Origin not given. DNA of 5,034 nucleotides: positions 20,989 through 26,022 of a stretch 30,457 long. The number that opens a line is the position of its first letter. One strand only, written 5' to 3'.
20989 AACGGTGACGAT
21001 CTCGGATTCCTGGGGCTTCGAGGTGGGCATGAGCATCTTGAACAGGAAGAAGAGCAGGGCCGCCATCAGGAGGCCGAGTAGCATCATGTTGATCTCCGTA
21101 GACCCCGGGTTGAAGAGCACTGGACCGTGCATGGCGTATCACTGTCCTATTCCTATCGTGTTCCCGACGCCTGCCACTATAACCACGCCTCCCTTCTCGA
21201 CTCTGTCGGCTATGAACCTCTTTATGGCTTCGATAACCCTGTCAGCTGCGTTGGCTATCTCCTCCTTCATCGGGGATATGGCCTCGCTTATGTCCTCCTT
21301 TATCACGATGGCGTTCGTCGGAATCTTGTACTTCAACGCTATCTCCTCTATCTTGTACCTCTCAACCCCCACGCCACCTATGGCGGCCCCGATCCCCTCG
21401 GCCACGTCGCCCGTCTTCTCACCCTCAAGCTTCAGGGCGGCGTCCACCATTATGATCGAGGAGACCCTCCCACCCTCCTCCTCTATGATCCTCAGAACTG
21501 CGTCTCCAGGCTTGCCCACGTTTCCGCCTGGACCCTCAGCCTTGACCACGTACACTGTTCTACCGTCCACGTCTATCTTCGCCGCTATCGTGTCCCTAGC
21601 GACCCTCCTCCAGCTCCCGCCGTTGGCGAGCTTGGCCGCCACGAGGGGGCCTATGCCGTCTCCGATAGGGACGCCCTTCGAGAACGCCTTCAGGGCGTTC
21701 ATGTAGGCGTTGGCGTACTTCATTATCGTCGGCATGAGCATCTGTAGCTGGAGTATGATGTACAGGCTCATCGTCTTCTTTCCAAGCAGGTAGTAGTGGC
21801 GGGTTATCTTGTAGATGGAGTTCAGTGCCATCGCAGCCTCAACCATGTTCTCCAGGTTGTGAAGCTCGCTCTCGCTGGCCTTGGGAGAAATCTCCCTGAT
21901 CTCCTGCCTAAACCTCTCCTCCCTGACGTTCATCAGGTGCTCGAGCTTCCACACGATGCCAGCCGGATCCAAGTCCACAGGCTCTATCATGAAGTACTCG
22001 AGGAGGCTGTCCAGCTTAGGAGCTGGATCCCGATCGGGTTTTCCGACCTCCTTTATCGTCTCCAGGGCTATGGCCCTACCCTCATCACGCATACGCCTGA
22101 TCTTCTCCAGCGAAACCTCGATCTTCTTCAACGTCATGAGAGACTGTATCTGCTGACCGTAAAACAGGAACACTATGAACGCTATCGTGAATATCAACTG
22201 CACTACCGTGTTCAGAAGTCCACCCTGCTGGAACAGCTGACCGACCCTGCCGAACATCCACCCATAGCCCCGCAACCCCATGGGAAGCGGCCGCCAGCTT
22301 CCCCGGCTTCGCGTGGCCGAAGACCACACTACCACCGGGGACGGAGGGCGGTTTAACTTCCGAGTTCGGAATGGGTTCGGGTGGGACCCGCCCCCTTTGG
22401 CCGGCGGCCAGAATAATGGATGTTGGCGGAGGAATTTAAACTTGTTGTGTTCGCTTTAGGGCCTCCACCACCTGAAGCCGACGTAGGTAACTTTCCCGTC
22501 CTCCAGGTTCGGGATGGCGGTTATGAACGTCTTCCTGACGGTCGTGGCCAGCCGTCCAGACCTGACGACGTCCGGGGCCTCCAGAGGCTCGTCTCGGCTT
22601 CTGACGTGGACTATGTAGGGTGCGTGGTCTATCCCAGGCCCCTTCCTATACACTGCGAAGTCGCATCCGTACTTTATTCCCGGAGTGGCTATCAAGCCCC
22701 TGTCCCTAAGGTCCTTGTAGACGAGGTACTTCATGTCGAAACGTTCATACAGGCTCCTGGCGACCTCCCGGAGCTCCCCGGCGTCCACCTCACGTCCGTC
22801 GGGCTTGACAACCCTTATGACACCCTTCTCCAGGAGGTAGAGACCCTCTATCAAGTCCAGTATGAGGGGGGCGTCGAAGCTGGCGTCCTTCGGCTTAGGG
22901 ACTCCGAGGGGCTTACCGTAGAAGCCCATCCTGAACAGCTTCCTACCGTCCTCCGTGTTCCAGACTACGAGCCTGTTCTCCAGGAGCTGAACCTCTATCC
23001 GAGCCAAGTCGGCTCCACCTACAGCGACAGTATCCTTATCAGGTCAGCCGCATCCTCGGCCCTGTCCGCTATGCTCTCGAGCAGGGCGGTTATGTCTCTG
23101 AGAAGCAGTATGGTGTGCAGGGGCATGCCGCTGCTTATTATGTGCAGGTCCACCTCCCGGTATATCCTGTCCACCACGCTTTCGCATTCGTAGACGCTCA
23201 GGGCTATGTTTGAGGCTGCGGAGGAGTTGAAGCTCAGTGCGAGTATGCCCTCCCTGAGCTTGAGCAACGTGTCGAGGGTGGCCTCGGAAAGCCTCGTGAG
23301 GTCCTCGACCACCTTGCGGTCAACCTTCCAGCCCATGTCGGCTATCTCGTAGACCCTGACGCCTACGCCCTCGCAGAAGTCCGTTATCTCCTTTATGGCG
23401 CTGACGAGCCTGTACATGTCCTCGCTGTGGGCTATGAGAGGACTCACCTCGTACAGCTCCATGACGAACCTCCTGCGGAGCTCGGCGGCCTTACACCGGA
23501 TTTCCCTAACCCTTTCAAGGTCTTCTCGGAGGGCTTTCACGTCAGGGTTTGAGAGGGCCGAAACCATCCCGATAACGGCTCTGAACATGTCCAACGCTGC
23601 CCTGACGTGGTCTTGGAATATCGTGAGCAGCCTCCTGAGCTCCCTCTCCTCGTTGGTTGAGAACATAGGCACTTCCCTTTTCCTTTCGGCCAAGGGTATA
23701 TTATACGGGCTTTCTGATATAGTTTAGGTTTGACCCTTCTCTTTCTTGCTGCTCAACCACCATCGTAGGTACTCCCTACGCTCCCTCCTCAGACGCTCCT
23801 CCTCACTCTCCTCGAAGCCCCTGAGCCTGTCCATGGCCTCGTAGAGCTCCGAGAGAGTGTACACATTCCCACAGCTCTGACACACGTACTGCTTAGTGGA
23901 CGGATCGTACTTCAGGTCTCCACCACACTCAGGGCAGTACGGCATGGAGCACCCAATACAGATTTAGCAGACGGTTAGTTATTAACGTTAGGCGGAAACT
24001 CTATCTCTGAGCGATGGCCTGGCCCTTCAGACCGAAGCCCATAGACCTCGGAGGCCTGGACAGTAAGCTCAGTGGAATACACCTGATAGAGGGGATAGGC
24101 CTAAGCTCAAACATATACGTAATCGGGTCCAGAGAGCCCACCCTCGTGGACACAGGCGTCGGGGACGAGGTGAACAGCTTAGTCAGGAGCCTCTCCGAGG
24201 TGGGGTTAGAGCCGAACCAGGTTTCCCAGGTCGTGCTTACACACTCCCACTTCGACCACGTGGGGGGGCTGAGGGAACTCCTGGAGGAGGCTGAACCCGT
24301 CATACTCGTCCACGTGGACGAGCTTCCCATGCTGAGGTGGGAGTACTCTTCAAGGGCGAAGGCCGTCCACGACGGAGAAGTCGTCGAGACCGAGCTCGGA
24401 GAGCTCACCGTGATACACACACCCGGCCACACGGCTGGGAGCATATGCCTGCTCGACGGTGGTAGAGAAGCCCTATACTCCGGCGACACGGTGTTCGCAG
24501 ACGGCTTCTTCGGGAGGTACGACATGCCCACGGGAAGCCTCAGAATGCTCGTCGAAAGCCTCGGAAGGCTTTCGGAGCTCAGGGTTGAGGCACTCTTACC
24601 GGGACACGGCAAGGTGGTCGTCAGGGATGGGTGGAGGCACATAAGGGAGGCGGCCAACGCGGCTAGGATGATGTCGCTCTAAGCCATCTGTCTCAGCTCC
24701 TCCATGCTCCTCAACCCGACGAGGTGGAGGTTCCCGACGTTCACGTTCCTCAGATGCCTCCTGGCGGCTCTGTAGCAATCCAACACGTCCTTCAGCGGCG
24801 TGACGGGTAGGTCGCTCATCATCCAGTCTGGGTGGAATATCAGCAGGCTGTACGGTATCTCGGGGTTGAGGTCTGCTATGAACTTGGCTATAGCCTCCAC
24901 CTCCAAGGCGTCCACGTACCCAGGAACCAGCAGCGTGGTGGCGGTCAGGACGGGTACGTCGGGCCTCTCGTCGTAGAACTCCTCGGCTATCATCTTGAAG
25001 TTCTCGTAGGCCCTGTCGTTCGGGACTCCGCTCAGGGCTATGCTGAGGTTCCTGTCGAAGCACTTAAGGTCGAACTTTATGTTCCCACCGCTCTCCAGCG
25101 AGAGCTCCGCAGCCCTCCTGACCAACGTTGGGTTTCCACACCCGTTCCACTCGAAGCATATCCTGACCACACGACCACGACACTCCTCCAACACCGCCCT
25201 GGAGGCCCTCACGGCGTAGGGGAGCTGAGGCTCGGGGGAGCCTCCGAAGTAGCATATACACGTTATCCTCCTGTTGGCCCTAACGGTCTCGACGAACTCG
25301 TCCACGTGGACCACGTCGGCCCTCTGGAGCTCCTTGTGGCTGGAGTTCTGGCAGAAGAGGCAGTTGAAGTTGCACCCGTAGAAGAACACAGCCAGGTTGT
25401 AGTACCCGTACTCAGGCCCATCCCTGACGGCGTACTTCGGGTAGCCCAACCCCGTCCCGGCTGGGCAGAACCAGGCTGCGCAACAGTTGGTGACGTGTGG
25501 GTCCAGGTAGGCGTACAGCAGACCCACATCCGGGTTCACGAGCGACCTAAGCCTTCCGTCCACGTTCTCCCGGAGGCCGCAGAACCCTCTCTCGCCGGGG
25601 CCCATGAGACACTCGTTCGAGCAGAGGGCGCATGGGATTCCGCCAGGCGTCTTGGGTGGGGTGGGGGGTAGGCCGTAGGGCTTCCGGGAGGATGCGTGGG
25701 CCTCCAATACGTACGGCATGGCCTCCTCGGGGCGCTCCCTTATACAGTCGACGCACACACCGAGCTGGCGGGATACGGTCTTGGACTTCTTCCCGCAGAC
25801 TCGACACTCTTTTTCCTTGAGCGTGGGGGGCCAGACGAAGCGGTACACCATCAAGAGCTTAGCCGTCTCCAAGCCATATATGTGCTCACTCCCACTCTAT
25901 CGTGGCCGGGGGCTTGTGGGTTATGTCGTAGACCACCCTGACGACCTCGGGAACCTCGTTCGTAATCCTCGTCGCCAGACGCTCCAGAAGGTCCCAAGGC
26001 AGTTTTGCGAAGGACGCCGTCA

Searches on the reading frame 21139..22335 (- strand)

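Call 57: search_protein_families(library=pfam, proteins=[window:21139-22335:-], max_evalue=0.00001)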
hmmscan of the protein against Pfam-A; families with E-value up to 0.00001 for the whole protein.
window:21139-22335:- (398 aa): 2 families
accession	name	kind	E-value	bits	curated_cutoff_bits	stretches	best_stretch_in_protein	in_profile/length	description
PF23542.1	DUF1512_C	-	2.4e-64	216.9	25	1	224-396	1-174/175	Domain of unknown function (DUF1512) C-terminal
PF07431.17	DUF1512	-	3.9e-57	193.2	25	1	44-220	2-177/177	Protein of unknown function (DUF1512) N-terminal domain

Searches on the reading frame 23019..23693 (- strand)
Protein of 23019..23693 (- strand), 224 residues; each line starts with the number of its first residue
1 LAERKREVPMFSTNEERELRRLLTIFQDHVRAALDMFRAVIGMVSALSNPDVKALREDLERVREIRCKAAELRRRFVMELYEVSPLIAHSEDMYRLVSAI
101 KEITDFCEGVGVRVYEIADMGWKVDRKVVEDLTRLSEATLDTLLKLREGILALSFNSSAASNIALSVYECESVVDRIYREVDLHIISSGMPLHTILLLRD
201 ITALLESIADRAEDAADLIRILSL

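Call 57: search_protein_families(library=pfam, proteins=[window:23019-23693:-], max_evalue=0.00001)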
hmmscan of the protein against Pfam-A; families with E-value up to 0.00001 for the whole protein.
window:23019-23693:- (224 aa): 1 family
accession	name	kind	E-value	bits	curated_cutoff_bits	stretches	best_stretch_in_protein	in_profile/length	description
PF01865.21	PhoU_div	-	1.4e-11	44.7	24.4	1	25-223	12-212/214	Protein of unknown function DUF47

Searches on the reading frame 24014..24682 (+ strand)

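Call 15: search_protein_families(library=pfam, proteins=[window:24014-24682:+], max_evalue=0.1)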
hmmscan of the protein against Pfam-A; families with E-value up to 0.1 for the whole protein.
window:24014-24682:+ (222 aa): 5 families
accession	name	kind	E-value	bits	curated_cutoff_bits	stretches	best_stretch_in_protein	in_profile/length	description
PF00753.33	Lactamase_B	-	1.3e-33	117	22.7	1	29-198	3-196/196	Metallo-beta-lactamase superfamily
PF19583.5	ODP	-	6e-08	33.2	27.2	1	32-160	3-137/194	ODP family beta lactamase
PF12706.13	Lactamase_B_2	-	2.3e-07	31.1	27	1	44-161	4-145/200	Beta-lactamase superfamily domain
PF23023.1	Anti-Pycsar_Apyc1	-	0.029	14.3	50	1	56-89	40-73/250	Anti-Pycsar protein Apyc1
PF16661.11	Lactamase_B_6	-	0.088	12.6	27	0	44-93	10-59/193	Metallo-beta-lactamase superfamily domain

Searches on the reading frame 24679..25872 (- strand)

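Call 15: search_protein_families(library=pfam, proteins=[window:24679-25872:-], max_evalue=0.1)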
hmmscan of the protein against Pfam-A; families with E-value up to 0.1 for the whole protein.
window:24679-25872:- (397 aa): 2 families
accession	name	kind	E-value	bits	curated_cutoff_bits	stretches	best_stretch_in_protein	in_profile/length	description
PF04055.27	Radical_SAM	-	8.3e-14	52.5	29.5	1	163-322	3-157/166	Radical SAM superfamily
PF13353.11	Fer4_12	-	0.00042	21.1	22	1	160-247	8-94/137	4Fe-4S single cluster domain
